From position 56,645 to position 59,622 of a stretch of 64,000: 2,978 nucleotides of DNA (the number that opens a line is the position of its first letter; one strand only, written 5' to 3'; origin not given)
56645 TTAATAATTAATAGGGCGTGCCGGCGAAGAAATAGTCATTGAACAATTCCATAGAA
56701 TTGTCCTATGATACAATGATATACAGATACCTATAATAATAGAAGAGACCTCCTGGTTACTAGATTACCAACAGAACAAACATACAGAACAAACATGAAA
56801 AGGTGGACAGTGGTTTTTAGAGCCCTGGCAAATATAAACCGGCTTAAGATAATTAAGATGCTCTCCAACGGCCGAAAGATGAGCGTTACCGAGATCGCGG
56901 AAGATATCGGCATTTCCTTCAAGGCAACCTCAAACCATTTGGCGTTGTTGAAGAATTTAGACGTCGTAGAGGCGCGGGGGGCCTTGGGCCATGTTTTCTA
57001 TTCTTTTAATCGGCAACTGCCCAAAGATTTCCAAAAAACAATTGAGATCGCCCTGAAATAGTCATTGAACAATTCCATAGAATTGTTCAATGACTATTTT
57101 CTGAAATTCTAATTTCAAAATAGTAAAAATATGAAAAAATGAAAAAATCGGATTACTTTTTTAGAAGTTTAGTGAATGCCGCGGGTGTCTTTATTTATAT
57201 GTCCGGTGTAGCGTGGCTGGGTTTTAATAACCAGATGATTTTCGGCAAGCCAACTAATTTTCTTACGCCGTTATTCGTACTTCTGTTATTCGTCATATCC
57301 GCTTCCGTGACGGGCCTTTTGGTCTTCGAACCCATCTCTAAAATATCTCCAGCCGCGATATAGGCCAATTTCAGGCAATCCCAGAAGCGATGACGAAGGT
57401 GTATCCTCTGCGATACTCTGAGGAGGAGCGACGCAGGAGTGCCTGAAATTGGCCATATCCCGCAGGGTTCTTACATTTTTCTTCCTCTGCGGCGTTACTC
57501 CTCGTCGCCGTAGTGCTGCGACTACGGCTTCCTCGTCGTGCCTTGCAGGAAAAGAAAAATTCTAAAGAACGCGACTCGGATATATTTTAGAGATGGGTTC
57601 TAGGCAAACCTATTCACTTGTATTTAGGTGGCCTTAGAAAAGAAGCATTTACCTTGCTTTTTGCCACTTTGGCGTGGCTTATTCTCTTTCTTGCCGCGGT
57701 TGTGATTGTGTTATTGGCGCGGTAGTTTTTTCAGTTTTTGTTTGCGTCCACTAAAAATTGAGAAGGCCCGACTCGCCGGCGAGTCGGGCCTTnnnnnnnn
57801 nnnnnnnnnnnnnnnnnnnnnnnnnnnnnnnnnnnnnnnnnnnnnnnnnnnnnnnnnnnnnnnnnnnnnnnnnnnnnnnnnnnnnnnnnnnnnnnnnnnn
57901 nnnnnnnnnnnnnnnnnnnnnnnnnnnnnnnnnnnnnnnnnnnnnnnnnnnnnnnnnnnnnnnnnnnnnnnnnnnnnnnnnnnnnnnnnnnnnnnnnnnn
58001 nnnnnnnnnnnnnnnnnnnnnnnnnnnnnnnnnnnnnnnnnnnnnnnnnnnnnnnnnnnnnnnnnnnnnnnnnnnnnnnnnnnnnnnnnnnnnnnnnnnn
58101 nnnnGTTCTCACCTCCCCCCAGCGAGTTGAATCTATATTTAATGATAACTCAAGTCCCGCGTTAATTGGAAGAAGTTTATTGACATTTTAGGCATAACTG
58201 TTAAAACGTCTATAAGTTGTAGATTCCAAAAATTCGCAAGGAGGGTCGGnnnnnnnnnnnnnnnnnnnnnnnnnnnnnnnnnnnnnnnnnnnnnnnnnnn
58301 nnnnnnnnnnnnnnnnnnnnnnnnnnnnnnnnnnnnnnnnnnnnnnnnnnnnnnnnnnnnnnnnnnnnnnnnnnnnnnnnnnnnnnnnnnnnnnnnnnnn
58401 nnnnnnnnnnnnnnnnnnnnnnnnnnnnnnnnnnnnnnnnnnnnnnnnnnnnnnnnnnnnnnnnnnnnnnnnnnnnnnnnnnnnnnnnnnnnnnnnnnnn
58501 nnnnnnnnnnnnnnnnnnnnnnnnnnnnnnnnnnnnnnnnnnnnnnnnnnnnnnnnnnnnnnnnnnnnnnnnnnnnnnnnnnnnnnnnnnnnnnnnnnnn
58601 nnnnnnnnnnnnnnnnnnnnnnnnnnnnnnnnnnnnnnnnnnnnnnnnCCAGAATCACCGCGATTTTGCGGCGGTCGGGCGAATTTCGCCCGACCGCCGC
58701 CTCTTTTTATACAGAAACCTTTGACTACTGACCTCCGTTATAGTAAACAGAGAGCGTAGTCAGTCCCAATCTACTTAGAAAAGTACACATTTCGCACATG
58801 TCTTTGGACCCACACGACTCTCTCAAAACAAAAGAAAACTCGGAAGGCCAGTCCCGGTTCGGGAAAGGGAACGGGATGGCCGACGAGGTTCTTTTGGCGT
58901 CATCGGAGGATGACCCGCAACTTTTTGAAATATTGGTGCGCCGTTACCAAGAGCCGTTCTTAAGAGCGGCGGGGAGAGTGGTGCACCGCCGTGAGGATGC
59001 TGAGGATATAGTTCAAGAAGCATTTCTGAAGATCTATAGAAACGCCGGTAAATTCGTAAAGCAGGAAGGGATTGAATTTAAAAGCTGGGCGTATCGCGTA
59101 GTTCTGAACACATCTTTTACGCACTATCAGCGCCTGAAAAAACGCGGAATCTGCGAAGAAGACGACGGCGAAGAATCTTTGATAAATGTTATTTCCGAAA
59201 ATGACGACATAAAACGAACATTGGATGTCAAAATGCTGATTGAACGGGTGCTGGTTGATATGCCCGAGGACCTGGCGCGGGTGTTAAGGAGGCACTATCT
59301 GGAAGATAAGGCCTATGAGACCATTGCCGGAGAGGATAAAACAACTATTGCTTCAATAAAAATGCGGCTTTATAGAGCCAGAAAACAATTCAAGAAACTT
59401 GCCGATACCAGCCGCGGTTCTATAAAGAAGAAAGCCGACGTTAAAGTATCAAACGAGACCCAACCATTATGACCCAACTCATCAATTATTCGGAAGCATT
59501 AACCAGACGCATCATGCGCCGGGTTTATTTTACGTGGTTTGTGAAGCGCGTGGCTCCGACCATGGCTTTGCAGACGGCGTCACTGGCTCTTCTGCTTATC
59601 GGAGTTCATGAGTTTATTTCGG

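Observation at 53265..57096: Four copies of a 7-5-7 palindrome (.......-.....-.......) defining a small ArsR-family regulon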

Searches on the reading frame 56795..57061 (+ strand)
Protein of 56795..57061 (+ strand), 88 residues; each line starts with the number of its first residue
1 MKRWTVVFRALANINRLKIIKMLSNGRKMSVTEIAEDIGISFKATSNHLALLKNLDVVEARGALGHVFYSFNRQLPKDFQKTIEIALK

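Call 11: search_protein_families(library=pfam, proteins=[window:56795-57061:+], max_evalue=0.01)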
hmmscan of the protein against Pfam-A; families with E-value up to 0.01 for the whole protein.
window:56795-57061:+ (88 aa): 12 families
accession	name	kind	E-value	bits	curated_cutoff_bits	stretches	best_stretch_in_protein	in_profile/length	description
PF01022.26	HTH_5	-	4e-11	43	22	1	15-59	3-46/47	Bacterial regulatory protein, arsR family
PF13412.12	HTH_24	-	3.5e-05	23.7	21.9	1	13-59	2-48/48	Winged helix-turn-helix DNA-binding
PF25212.1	HVO_A0114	-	3.6e-05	23.9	27.6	1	13-61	21-69/84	HVO_A0114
PF12840.13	HTH_20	-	6e-05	23.4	27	1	11-59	1-49/51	Helix-turn-helix domain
PF08279.18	HTH_11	-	0.00013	22.2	25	1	16-55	2-42/55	HTH domain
PF08100.18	Dimerisation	-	0.00076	19.7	25.6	1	8-70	19-82/93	O-methyltransferase dimerisation domain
PF02082.26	Rrf2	-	0.0032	18.1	30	1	18-61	13-56/132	Iron-dependent Transcriptional regulator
PF13384.12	HTH_23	-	0.004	17.4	24.6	1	15-42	6-31/50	Homeodomain-like domain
PF09339.16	HTH_IclR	-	0.0049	17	22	1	17-60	6-50/52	IclR helix-turn-helix domain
PF03849.19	Tfb2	-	0.0057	16.1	34.5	1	6-83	23-102/358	Transcription factor Tfb2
PF04967.18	HTH_10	-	0.0067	16.7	23.1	0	27-49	22-44/53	HTH DNA binding domain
PF21476.4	PF0610-like_N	-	0.0077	16.9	33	0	16-49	3-35/50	PF0610-like, N-terminal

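Call 12: search_protein_families(library=ncbifam, proteins=[window:56795-57061:+], max_evalue=0.01)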
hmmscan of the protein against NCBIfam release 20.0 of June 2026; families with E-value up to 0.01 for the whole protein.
window:56795-57061:+ (88 aa): 15 families
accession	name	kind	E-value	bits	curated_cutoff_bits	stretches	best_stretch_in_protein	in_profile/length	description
NF033788.1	HTH_metalloreg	subfamily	7e-16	57.8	55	1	7-76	4-73/77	metalloregulator ArsR/SmtB family transcription factor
NF033789.1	repress_SdpR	subfamily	2.8e-12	46.4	100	1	7-78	1-71/79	autorepressor SdpR family transcription factor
NF045707.1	Dbac_1936_reg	equivalog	2.8e-08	33.7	115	1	5-71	8-73/99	ArsR/SmtB-type metalloregulator TsoR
NF007528.0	PRK10141.1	subfamily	6.9e-07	29.1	97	1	7-86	9-88/117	metalloregulator ArsR/SmtB family transcription factor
NF040642.1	sulf_sens_BigR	equivalog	1.6e-06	28.1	155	1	7-72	13-77/95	sulfite-sensing transcriptional repressor BigR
TIGR01884.1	cas_HTH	subfamily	8.3e-06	25.3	60.2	1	13-61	141-189/202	CRISPR-associated CARF protein Csa3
NF047906.1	CdPbTransRegCmtR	equivalog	5.9e-05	22.9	150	1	8-70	15-76/104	Cd(II)/Pb(II)-sensing metalloregulatory transcriptional regulator CmtR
NF041413.1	ArsR_Rv2640c_fam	equivalog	0.00012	22.5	155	1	8-73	36-103/118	Rv2640c family ArsR-like transcriptional regulator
NF041396.1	TranRegLrp_Halo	equivalog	0.00073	19.4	190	1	13-60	5-51/149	HTH-type transcriptional regulator Lrp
NF053602.1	Phr_regulator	exception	0.0017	18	320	1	10-61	8-58/191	heat shock transcription regulator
NF053755.1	MsvR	equivalog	0.0032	17.2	220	1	9-61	8-59/236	transcriptional factor MsvR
NF052532.1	TransRegPagRBaca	equivalog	0.0041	17.2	170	1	9-72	22-84/99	transcriptional repressor PagR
NF053758.1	ChrTpTrnRegChrS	equivalog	0.0058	16.4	250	1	10-60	11-60/158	chromate efflux transcriptional regulator ChrS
NF053814.1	teico_TcaR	equivalog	0.006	16.7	170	1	17-59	41-83/151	MarR family transcriptional regulator TcaR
NF008847.0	PRK11886.1-2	equivalog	0.0081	15.5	293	1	15-56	6-47/320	bifunctional biotin--[acetyl-CoA-carboxylase] ligase/biotin operon repressor BirA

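Call 26: find_homologous_proteins(query=window:56795-57058:+, max_evalue=0.00001)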
Query window:56795-57058:+ (88 aa): 325 proteins with E <= 0.00001 among 325 candidates; the best 120 are listed.
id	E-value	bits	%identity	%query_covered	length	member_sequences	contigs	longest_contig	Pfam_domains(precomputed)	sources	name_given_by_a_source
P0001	4.8e-49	181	100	100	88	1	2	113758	PF01022.27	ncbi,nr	ncbi:MAG: winged helix-turn-helix transcriptional regulator [Candidatus Sungbacteria bacterium]|nr:w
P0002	4.2e-42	159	86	100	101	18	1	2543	PF01022.27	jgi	-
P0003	2.9e-41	156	84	99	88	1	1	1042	PF01022.27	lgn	-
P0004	3.7e-41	156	84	100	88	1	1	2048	PF01022.27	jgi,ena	-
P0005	3.8e-41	156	83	100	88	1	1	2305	PF01022.27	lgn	-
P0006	4.7e-41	156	85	100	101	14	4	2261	PF01022.27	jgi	-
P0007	1.3e-40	154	85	100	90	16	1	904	PF01022.27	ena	-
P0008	2.2e-40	154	85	100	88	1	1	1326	PF01022.27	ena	-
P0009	5.6e-40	152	83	100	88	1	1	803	PF01022.27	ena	-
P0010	7.7e-40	152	83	100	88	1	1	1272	PF01022.27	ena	-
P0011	1.3e-39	151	86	100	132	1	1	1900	PF01022.27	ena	-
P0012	1.3e-39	151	81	100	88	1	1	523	PF01022.27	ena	-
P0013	1.4e-39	151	83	100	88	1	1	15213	PF12840.14,PF13412.13,PF01022.27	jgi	jgi:DNA-binding transcriptional ArsR family regulator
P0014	5.6e-39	149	82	99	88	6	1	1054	PF12840.14,PF01022.27,PF08100.19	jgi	jgi:DNA-binding transcriptional ArsR family regulator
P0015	7.7e-39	149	81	100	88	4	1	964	PF12840.14,PF01022.27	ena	-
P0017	1.1e-38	148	82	100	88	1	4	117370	PF01022.27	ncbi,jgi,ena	-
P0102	5.2e-32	127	71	97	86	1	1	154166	PF01022.27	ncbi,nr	ncbi:MAG: winged helix-turn-helix domain-containing protein [bacterium]|nr:winged helix-turn-helix d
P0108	9.7e-32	126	68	99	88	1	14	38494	PF01022.27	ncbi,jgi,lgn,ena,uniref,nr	ncbi:MAG: hypothetical protein A3C07_02830 [Candidatus Sungbacteria bacterium RIFCSPHIGHO2_02_FULL_4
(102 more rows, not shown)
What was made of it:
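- Many homologs sit on contigs of about 1 kb (call 26).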

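Call 27: search_solved_structures(query=window:56795-57058:+, max_evalue=0.001, show_alignments=2)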
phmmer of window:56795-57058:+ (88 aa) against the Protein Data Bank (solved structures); distinct sequences matched with E-value up to 0.001: 15.
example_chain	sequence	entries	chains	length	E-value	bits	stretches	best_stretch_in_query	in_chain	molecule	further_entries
1r22_A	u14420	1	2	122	6e-07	33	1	7-72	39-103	Transcriptional repressor smtB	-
1r1t_A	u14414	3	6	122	3e-06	30.8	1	7-72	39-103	Transcriptional repressor smtB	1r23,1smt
6cdb_A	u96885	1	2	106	6.3e-06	29.8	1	2-71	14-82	ArsR family transcriptional regulator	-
3jth_A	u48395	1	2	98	9.5e-06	29.2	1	5-77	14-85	Transcription activator HlyU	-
5znx_A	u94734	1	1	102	1.1e-05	29.1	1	5-77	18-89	Transcriptional activator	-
4ggg_A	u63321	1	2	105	1.2e-05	28.9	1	2-71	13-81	Repressor protein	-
1r1u_A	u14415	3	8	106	1.7e-05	28.4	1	2-71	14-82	repressor protein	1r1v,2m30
2kjb_A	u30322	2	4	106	1.7e-05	28.4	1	2-71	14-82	CzrA protein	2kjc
2lkp_A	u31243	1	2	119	2.4e-05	27.9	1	8-70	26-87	HTH-type transcriptional regulator NmtR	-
4k2e_A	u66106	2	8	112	2.5e-05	27.9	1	5-73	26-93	Transcriptional activator HlyU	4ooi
6cda_A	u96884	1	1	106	4.6e-05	27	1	2-71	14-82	ArsR family transcriptional regulator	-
3cuo_A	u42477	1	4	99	0.00011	25.8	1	6-74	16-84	Uncharacterized HTH-type transcriptional regulator ygaV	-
9t6t_A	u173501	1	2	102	0.00033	24.3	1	6-83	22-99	Lmo1102 protein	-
9t6r_A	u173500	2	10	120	0.00047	23.8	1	6-83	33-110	Lmo1102 protein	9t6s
6uvu_A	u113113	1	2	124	0.00051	23.7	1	5-69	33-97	ArsR family transcriptional regulator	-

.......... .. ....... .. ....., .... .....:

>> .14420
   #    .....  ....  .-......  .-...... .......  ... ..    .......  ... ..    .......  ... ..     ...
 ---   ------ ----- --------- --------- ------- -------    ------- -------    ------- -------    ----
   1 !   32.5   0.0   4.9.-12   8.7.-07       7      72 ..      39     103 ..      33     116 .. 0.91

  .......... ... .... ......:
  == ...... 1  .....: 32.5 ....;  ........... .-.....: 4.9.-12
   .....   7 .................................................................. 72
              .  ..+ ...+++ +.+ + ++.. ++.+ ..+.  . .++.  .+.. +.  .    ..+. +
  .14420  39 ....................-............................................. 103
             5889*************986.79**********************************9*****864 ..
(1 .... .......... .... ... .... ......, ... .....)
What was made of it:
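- On ArsR/SmtB family transcriptional repressors: NCBIfam NF033788 scores 57.8 bits (cut-off 55) (call 12). phmmer to SmtB 1r22 gives E 6e-7, with CzrA and HlyU also matched (call 27).
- Closest known: Autoregulated ArsR/SmtB-family repressors. Same: The protein has the HTH_5 winged-helix fold family, with sequence homology to SmtB, CzrA and HlyU (calls 11, 12, 27).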

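Call 33: find_encoding_contigs(protein=P0017, flank=10000, max_places=3)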
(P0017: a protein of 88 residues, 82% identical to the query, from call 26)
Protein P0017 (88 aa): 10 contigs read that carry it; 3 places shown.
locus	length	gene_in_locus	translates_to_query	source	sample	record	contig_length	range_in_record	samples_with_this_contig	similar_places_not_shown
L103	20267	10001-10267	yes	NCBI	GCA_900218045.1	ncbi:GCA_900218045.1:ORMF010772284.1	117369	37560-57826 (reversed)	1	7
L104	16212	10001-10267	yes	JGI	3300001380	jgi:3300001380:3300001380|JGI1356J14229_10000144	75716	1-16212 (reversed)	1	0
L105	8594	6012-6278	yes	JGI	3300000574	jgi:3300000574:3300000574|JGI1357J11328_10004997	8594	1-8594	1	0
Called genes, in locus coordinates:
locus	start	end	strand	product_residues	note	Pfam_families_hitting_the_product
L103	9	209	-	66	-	PF11127:YgaP-like_TM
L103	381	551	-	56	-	-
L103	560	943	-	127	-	PF03625:DUF302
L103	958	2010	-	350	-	-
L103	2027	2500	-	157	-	-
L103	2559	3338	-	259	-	-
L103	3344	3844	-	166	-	PF07610:DUF1573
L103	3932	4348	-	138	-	-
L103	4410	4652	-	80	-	PF09851:SHOCT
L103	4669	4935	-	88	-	PF02583:Trns_repr_metal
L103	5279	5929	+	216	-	PF00466:Ribosomal_L10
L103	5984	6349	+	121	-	PF16320:Ribosomal_L12_N, PF00542:Ribosomal_L12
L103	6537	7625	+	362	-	PF01820:Dala_Dala_lig_N, PF01071:GARS_A, PF02222:ATP-grasp, PF02786:CPSase_L_D2, PF07478:Dala_Dala_lig_C, PF13535:ATP-grasp_4 (weak)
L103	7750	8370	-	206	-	PF00565:SNase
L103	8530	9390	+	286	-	PF00892:EamA (weak), PF00893:Multi_Drug_Res (faint), PF00892:EamA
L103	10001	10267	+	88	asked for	PF01022:HTH_5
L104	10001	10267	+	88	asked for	PF01022:HTH_5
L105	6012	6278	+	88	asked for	PF01022:HTH_5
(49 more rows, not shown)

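Call 34: find_encoding_contigs(protein=P0102, flank=10000, max_places=2)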
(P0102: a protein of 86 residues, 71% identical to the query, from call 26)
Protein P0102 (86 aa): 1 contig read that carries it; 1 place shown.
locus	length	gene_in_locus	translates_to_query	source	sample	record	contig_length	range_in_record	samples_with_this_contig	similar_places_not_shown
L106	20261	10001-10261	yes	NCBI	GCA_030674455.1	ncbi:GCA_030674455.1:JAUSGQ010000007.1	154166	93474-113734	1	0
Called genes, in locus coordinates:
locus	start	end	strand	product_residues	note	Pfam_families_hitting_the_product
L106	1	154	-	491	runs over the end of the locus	-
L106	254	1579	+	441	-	-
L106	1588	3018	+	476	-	PF02826:2-Hacid_dh_C, PF00300:His_Phos_1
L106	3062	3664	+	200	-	-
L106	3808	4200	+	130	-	PF02452:PemK_toxin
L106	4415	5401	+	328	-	-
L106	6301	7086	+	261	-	-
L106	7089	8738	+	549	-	PF02518:HATPase_c, PF13589:HATPase_c_3 (faint)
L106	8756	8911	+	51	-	-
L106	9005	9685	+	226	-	PF01797:Y1_Tnp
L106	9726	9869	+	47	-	-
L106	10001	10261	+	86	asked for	PF01022:HTH_5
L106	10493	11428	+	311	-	PF00579:tRNA-synt_1b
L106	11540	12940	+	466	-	PF01336:tRNA_anti-codon, PF00152:tRNA-synt_2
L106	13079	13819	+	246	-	PF02616:SMC_ScpA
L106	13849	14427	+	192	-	PF04079:SMC_ScpB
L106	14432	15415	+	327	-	PF00768:Peptidase_S11, PF13354:Beta-lactamase2 (weak)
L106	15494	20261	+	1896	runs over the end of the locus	PF13583:Reprolysin_4 (faint), PF10633:NPCBM_assoc (faint), PF01471:PG_binding_1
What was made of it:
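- A Y1_Tnp gene lies next to the arsR cassette in L106 (call 34).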

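Call 35: find_encoding_contigs(protein=P0108, flank=10000, max_places=3)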
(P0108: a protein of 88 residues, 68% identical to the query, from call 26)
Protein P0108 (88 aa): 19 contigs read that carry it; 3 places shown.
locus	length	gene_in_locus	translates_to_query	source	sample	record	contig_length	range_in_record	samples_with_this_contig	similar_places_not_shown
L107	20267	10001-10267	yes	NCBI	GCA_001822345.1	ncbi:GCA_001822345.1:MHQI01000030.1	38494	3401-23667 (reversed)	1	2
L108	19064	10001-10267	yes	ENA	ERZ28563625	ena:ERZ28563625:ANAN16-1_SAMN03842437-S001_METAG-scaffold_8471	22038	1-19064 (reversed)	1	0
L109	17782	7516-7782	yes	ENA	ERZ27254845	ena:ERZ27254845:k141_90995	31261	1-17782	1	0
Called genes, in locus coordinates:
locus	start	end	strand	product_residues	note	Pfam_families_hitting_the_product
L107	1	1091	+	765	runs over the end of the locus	PF08757:CotH, PF05048:NosD, PF13229:Beta_helix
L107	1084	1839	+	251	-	PF09359:VTC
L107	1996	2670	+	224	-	PF16316:DUF4956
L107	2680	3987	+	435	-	PF00534:Glycos_transf_1, PF13692:Glyco_trans_1_4, PF13524:Glyco_trans_1_2 (weak)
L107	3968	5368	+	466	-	PF01943:Polysacc_synt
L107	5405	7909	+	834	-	-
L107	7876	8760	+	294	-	PF08241:Methyltransf_11, PF13489:Methyltransf_23 (weak), PF13847:Methyltransf_31 (weak), PF13649:Methyltransf_25 (weak)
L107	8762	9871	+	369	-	PF00535:Glycos_transf_2, PF13641:Glyco_tranf_2_3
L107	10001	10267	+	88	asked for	PF01022:HTH_5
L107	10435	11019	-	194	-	-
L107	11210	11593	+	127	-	PF00190:Cupin_1 (weak), PF14667:Polysacc_synt_C (weak), PF07883:Cupin_2 (weak)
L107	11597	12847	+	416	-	PF08421:Methyltransf_13, PF13489:Methyltransf_23, PF08242:Methyltransf_12 (weak), PF08484:Methyltransf_14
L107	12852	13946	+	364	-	PF01073:3Beta_HSD, PF01370:Epimerase, PF02719:Polysacc_synt_2 (faint), PF16363:GDP_Man_Dehyd, PF07993:NAD_binding_4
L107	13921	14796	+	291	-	PF01408:GFO_IDH_MocA, PF22725:GFO_IDH_MocA_C3, PF02894:GFO_IDH_MocA_C (faint)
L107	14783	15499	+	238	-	PF13489:Methyltransf_23, PF08241:Methyltransf_11, PF13649:Methyltransf_25 (weak)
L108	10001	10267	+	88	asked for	PF01022:HTH_5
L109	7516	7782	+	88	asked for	PF01022:HTH_5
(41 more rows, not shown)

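Call 63: find_related_loci(query=window:56795-57058:+, collection=viral_contigs, flank=5000)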
Query window:56795-57058:+ (88 aa) in viral_contigs; peptide patterns used: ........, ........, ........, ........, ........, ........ (x = any residue, [..] = any of these).
50 stretches matched a pattern, but none encodes a relative of the query by tblastn (E <= 1e-3).

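Call 64: search_dna_similar(query=window:56795-57058:+, collection=plasmids, mode=protein, max_evalue=1e-8, max_rows=10)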
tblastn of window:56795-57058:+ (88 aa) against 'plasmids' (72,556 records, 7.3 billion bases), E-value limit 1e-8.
No match.

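Call 65: search_dna_similar(query=window:56795-57058:+, collection=phages, mode=protein, max_evalue=1e-8, max_rows=10)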
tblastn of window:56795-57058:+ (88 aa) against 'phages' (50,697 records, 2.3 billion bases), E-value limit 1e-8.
No match.
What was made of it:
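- Closest known: Global plasmid repressors with dispersed exact palindromic operators. Different: This module is chromosomal in CPR and absent from the plasmid and phage collections (calls 63-65).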

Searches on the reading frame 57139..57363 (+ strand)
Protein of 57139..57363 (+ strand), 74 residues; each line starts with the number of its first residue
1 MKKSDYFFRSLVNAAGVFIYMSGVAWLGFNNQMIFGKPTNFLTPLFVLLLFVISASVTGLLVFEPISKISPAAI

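Call 11: search_protein_families(library=pfam, proteins=[window:57139-57363:+], max_evalue=0.01)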
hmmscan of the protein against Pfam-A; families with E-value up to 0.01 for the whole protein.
window:57139-57363:+ (74 aa): 0 families

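Call 12: search_protein_families(library=ncbifam, proteins=[window:57139-57363:+], max_evalue=0.01)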
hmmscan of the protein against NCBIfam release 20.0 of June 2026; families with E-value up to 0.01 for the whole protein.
window:57139-57363:+ (74 aa): 0 families

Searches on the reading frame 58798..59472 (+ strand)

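Call 11: search_protein_families(library=pfam, proteins=[window:58798-59472:+], max_evalue=0.01)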
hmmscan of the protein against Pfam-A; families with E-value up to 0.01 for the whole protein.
window:58798-59472:+ (224 aa): 2 families
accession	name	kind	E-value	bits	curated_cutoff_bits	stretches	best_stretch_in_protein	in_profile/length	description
PF04542.20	Sigma70_r2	-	4.4e-15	55.7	24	1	46-115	1-70/71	Sigma-70 region 2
PF08281.18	Sigma70_r4_2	-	2.1e-06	27.7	25.7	1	146-197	2-53/54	Sigma-70, region 4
